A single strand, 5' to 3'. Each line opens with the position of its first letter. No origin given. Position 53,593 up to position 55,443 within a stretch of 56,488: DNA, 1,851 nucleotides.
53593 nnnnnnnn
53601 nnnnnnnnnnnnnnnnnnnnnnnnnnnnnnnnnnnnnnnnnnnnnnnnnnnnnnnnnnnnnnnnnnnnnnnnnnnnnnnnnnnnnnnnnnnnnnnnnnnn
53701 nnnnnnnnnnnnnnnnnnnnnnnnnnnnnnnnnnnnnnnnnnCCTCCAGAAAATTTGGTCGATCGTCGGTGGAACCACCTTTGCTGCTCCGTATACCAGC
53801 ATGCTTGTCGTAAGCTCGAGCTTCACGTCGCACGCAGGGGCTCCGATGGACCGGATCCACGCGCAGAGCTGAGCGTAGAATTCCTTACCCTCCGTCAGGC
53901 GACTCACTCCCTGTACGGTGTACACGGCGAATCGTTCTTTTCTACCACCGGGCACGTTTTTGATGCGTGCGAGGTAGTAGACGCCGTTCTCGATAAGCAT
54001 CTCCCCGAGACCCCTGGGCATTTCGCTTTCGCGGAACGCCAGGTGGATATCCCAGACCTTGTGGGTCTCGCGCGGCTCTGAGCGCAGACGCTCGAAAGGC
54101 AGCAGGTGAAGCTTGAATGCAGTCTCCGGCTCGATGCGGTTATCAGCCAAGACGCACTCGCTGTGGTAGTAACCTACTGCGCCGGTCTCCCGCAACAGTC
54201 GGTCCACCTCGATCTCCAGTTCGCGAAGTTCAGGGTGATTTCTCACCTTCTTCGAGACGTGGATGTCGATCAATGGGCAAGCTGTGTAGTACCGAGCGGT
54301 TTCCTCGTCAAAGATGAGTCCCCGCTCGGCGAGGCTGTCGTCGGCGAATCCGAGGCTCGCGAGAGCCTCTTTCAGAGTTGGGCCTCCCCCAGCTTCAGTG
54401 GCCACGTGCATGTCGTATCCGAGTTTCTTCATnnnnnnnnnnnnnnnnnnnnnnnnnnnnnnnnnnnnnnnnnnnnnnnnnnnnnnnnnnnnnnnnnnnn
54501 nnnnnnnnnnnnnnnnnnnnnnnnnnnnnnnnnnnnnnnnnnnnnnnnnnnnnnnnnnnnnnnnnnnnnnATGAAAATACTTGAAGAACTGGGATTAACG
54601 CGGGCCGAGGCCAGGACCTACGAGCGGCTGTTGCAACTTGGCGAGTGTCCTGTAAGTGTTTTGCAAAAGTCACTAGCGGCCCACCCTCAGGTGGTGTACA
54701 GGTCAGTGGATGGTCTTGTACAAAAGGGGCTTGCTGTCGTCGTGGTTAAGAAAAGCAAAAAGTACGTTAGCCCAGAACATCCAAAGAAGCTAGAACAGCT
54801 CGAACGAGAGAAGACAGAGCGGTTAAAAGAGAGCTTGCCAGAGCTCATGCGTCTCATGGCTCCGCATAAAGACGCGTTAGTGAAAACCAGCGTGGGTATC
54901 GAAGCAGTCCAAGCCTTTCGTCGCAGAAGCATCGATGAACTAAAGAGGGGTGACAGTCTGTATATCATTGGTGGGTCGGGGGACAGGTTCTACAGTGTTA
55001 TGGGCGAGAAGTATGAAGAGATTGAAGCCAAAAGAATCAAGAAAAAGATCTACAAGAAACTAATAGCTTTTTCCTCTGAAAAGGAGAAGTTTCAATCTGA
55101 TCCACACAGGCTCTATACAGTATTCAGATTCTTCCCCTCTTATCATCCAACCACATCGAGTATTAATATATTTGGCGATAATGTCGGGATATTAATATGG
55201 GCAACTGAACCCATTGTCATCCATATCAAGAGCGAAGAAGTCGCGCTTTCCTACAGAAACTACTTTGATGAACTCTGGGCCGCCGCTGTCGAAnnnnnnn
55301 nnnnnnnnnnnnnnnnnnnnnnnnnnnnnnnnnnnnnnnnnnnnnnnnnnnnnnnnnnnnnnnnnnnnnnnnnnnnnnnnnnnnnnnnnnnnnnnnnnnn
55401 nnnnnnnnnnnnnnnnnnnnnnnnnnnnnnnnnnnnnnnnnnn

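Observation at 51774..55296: Mirror-symmetric double cassette: TrmB<- ->cargo1 >< cargo2<- ->TrmB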

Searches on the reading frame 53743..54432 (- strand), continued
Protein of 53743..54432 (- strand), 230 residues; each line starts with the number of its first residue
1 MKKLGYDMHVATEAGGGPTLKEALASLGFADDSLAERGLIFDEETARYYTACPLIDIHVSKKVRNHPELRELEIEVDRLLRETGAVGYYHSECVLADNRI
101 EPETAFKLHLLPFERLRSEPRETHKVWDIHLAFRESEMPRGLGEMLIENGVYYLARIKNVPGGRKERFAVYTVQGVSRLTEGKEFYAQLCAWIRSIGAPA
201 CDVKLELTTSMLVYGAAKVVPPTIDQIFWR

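Call 76: find_encoding_contigs(protein=P0192, flank=4000, max_places=1)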
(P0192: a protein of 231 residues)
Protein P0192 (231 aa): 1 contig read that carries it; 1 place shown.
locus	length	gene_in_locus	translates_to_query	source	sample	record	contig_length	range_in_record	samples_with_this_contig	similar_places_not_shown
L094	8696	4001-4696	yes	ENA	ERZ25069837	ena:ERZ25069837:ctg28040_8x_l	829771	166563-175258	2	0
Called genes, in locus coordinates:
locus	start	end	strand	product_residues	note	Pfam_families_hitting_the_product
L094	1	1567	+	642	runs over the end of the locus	PF13379:NMT1_2, PF09084:NMT1, PF12974:Phosphonate-bd (weak)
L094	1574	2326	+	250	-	PF00528:BPD_transp_1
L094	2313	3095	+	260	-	PF13175:AAA_15 (weak), PF00005:ABC_tran, PF13304:AAA_21 (faint)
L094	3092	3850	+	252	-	PF05175:MTS, PF06325:PrmA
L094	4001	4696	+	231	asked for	-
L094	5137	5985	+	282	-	PF13546:DDE_5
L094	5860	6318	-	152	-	-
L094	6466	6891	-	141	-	PF00376:MerR, PF13411:MerR_1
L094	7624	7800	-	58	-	-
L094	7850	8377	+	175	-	PF01726:LexA_DNA_bind, PF00717:Peptidase_S24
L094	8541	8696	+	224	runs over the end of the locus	-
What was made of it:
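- The only exception is the most distant homolog, L094 (call 76).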

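Call 77: find_encoding_contigs(protein=P0167, flank=4000, max_places=1)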
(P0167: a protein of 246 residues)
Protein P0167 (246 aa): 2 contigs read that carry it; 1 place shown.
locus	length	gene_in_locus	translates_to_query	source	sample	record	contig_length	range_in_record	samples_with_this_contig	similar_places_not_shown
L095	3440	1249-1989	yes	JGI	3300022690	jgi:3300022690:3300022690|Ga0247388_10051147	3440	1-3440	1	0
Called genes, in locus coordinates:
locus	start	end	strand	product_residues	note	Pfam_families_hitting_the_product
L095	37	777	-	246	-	PF01978:TrmB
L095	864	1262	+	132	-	-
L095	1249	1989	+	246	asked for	-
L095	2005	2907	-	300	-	-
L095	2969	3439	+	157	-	?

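Call 78: search_protein_families(library=pfam, proteins=[L095:864-1259:+, L095:37-777:-, L094:3092-3850:+], max_evalue=0.01)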
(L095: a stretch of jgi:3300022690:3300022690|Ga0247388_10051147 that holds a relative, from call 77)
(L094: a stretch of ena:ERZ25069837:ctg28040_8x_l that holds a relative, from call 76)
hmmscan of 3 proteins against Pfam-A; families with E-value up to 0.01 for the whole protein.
L095:864-1259:+ (132 aa): 0 families

L095:37-777:- (246 aa): 2 families
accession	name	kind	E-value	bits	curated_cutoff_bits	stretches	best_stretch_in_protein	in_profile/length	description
PF01978.25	TrmB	-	8.9e-11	41.9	25.6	1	6-73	1-67/68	Sugar-specific transcriptional regulator TrmB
PF08221.17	HTH_9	-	0.0038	17.7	23.4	1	17-60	17-60/62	RNA polymerase III subunit RPC82 helix-turn-helix domain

L094:3092-3850:+ (252 aa): 8 families
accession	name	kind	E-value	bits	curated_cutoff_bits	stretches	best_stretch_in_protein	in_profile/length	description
PF05175.20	MTS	-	2.7e-11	43.8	23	1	68-209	19-144/170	Methyltransferase small domain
PF06325.19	PrmA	-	1.1e-10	41.9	22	1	84-157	161-231/296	Ribosomal protein L11 methyltransferase (PrmA)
PF13649.12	Methyltransf_25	-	9e-05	23.5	27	1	88-161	1-73/97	Methyltransferase domain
PF13489.12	Methyltransf_23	-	0.00059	20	27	1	82-207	20-120/164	Methyltransferase domain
PF13847.12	Methyltransf_31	-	0.001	19.2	27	1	85-207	4-113/145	Methyltransferase domain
PF01135.25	PCMT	-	0.0012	19.1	20.3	1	27-142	20-132/210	Protein-L-isoaspartate(D-aspartate) O-methyltransferase (PCMT)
PF08241.18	Methyltransf_11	-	0.0016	19.4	21.2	0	90-165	2-73/95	Methyltransferase domain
PF10354.15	BMT5-like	-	0.0035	18.1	24.7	1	146-210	71-132/168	rRNA (uridine-N3-)-methyltransferase BTM5-like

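Call 85: find_encoding_contigs(protein=P0137, flank=5000, max_places=3)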
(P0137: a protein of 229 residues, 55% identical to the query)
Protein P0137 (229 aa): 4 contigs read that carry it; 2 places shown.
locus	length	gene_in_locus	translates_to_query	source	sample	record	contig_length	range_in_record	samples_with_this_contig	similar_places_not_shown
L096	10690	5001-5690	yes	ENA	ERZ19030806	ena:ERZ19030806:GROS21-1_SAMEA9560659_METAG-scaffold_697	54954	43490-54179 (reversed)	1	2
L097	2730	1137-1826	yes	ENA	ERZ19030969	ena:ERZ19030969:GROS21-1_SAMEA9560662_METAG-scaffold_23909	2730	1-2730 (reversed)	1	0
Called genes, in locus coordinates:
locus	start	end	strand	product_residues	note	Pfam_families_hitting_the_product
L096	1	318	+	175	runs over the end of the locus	PF01330:RuvA_N, PF14520:HHH_5, PF07499:RuvA_C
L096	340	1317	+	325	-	PF01149:Fapy_DNA_glyco, PF06831:H2TH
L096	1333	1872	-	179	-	PF00588:SpoU_methylase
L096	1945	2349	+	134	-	PF07681:DoxX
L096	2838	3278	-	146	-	-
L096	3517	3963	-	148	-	-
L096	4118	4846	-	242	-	PF01978:TrmB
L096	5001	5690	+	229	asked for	-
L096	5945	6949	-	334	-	PF13354:Beta-lactamase2, PF00768:Peptidase_S11 (weak)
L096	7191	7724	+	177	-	PF04307:YdjM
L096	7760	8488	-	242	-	-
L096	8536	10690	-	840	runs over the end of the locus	PF02739:5_3_exonuc_N, PF01367:5_3_exonuc, PF00476:DNA_pol_A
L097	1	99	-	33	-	?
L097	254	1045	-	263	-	PF01978:TrmB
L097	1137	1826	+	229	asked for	-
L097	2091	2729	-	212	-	?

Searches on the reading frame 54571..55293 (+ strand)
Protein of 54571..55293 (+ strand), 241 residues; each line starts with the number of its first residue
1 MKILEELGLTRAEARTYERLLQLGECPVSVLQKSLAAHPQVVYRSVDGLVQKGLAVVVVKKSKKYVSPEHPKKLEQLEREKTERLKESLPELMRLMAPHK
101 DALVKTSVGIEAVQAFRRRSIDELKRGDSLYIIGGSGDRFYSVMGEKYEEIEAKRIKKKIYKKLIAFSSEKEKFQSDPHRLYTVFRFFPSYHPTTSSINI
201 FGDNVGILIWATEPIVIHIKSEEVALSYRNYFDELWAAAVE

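Call 4: search_protein_families(library=pfam, proteins=[window:54571-55293:+], max_evalue=1)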
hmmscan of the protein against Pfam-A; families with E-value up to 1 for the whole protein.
seq(241 aa): 1 family
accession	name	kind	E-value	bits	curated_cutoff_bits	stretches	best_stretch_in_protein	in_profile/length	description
PF01978.25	TrmB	-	1.9e-07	31.2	25.6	1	4-66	1-63/68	Sugar-specific transcriptional regulator TrmB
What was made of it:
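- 54571..55296 (+): trmB2: a TrmBL2-type regulator, 241 aa, the conserved partner of cargo 2. PF01978 at 31.2 bits (call 4).
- Checked: TrmB2 is at 54571-55296(+), 241 aa, and matches PF01978 with 31.2 bits (call 4).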

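Call 5: search_protein_families(library=ncbifam, proteins=[window:54571-55293:+], max_evalue=1)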
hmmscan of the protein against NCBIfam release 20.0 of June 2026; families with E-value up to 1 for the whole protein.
seq(241 aa): 4 families
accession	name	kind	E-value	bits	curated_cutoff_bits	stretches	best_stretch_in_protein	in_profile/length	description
NF041141.1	tran_reg_TrmBL2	equivalog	0.0017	18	530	1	5-114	12-127/264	HTH-type transcriptional regulator TrmBL2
NF047390.1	TransRegTrmBL1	equivalog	0.0026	16.8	650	1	2-95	8-104/341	HTH-type sugar sensing transcriptional regulator TrmBL1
NF053606.1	Sta1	subfamily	0.018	15.1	80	1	8-63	17-72/100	Sta1 family transcriptional regulator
TIGR01884.1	cas_HTH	subfamily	0.029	13.8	60.2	1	8-66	139-197/202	CRISPR-associated CARF protein Csa3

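Call 45: search_solved_structures(query=window:54571-55293:+, max_evalue=1, show_alignments=1)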
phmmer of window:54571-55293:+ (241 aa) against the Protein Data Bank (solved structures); distinct sequences matched with E-value up to 1: 15.
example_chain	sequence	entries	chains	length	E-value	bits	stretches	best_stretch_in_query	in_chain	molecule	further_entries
4v7p_BJ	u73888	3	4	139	0.013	18.3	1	29-79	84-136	50S ribosomal protein L13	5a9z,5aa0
4v4j_H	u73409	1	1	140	0.013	18.3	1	29-79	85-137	50S ribosomal protein L13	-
10px_1N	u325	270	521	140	0.013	18.3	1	29-79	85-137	50S ribosomal protein L13 | 50S ribosomal protein L11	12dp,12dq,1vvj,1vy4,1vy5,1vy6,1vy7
5bqt_A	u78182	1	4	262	0.013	18.3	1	5-119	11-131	Putative HTH-type transcriptional regulator TrmBL2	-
5box_A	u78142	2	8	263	0.013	18.2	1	5-119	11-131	Putative HTH-type transcriptional regulator TrmBL2 | TrmBL2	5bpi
5bpd_A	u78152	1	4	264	0.014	18.2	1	5-119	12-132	TrmBL2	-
4v68_BN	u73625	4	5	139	0.015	18.1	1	29-78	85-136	50S ribosomal protein L13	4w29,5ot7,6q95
4v83_BJ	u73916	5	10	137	0.018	17.8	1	29-78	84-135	50S ribosomal protein L13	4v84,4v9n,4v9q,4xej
4v4i_H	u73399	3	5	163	0.018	17.8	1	29-79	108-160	50S ribosomal protein L13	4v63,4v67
4v87_AM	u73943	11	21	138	0.018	17.8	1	29-78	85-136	50S ribosomal protein L13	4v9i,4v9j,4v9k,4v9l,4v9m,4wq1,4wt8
6v39_I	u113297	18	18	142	0.09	15.5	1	30-76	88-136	50S ribosomal protein L13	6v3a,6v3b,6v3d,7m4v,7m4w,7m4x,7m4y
6yhs_F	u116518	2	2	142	0.095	15.5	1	30-76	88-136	50S ribosomal protein L13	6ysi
4b8x_A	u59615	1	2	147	0.22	14.3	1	8-55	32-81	POSSIBLE MARR-TRANSCRIPTIONAL REGULATOR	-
8rd8_IX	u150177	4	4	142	0.23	14.2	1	32-76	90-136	Large ribosomal subunit protein uL13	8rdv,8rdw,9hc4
4oqr_A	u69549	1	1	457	0.35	13.6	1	67-117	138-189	CYP105AS1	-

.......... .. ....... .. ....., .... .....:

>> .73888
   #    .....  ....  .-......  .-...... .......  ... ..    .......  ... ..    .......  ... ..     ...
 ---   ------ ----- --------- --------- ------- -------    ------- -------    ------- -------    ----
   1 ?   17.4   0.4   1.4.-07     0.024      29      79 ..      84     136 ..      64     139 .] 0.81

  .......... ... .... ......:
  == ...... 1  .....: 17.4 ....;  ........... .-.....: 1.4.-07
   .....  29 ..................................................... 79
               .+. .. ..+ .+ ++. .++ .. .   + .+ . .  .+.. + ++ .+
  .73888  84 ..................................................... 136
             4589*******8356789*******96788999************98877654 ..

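Call 67: search_protein_families(library=padloc, proteins=[window:54571-55293:+], max_evalue=0.1)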
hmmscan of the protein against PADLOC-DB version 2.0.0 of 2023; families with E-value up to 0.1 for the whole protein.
window:54571-55293:+ (241 aa): 1 family
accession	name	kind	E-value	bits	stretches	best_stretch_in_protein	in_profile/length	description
PDLC01268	CasR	-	0.013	13.5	1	6-65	120-174/179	"CAS-I,CAS-II,CAS-III,CAS-IV,CAS-V,CAS-VI; associated_signaling"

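Call 68: search_protein_families(library=phrogs, proteins=[window:54571-55293:+], max_evalue=0.1)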
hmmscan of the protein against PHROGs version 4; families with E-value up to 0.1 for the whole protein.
window:54571-55293:+ (241 aa): 1 family
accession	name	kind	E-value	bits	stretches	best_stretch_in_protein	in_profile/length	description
phrog_633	-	transcription regulation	0.032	15.7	0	49-101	40-93/111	transcriptional regulator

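Call 87: search_solved_structures(query=A8, max_evalue=0.1, show_alignments=2)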
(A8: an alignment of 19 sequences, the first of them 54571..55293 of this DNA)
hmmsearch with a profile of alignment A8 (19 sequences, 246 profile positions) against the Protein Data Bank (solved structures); distinct sequences matched with E-value up to 0.1: 21.
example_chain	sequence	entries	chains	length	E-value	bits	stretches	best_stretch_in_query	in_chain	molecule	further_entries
5bqt_A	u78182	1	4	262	2.9e-12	50.1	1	14-245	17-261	Putative HTH-type transcriptional regulator TrmBL2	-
5box_A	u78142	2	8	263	2.9e-12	50.1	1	14-245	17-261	Putative HTH-type transcriptional regulator TrmBL2 | TrmBL2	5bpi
5bpd_A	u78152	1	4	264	3e-12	50.1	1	14-245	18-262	TrmBL2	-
3qph_A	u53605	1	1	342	7.2e-12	48.8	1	3-141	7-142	TrmB, a global transcription regulator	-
1sfx_A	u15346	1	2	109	3.9e-06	30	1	3-89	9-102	Conserved hypothetical protein AF2008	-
5k5o_A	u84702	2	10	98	2.3e-05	27.5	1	19-92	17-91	AspA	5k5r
5k1y_C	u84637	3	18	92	4.2e-05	26.6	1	19-91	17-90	AspA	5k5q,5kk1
4rs8_A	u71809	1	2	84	5.1e-05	26.3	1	19-91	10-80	AspA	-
4xrf_A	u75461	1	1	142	0.00056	23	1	2-104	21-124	Transcriptional regulator, MarR family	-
2lvs_A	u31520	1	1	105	0.00092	22.2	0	30-58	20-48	Putative uncharacterized protein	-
7l19_A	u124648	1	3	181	0.0038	20.2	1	19-68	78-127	MarR family transcriptional regulator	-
2fbi_A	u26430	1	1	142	0.0074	19.3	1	6-67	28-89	probable transcriptional regulator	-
4lb5_A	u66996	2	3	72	0.0094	18.9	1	14-67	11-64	Protein kinase containing Z-DNA binding domains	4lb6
5j6x_A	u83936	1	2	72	0.01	18.8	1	14-67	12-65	Z-DNA binding protein kinase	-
2h09_A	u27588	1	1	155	0.013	18.4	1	25-92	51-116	Transcriptional regulator mntR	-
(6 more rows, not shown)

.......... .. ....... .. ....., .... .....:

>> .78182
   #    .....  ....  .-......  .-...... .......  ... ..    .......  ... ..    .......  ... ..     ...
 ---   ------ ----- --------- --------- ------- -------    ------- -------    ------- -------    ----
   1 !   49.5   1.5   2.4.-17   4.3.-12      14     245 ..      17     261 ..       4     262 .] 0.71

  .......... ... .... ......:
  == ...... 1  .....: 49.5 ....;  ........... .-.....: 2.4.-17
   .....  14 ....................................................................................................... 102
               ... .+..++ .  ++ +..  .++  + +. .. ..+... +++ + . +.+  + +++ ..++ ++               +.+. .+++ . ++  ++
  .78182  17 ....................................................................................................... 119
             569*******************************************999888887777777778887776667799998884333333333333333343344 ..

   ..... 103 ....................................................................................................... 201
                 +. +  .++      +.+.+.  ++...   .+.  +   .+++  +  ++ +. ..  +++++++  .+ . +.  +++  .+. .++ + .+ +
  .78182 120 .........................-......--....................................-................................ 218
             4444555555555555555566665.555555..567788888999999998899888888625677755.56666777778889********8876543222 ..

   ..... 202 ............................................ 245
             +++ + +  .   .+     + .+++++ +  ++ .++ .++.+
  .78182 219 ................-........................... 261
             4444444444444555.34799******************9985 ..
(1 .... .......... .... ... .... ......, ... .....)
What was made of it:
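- Closest known: TrmBL2 of Thermococcales. Same: The profile of the window's paralogs aligns over residues 14-245 against 17-261 of TrmBL2 at E 2.9e-12 (call 87).
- The full-length profile matches TrmBL2 at E 2.9e-12 (call 87).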
